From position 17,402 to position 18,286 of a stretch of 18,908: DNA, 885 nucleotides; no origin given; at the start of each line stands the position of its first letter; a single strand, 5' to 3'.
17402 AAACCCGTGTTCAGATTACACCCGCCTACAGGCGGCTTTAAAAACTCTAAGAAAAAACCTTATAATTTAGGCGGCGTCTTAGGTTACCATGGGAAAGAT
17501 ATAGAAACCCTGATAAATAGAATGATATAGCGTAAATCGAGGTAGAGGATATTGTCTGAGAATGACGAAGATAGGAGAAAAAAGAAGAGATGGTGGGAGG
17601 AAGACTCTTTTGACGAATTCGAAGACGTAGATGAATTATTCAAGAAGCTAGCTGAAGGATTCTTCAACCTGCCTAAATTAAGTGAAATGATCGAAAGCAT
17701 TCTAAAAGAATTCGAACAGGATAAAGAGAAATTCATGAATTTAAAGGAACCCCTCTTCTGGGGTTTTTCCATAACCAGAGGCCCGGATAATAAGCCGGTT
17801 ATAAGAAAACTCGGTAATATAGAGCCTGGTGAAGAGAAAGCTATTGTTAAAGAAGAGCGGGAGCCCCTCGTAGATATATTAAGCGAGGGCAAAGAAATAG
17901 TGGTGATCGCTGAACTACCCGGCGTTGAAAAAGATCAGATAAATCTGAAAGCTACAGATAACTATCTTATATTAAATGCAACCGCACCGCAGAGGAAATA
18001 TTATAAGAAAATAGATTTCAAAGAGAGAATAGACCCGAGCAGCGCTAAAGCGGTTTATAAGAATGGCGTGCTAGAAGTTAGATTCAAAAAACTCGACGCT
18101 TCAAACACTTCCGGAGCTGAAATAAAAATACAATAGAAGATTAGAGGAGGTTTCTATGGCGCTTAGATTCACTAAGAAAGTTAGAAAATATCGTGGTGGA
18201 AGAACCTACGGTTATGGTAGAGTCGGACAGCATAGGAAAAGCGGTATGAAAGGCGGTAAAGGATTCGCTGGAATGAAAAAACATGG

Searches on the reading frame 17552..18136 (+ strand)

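Call 89: search_protein_families(library=pfam, proteins=[window:17552-18136:+], max_evalue=0.00001)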
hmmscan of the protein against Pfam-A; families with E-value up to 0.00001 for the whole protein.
window:17552-18136:+ (194 aa): 1 family
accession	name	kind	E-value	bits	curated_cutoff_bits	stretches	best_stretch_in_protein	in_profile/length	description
PF00011.27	HSP20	-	3.9e-06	27.3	20.8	0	108-194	1-102/102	Hsp20/alpha crystallin family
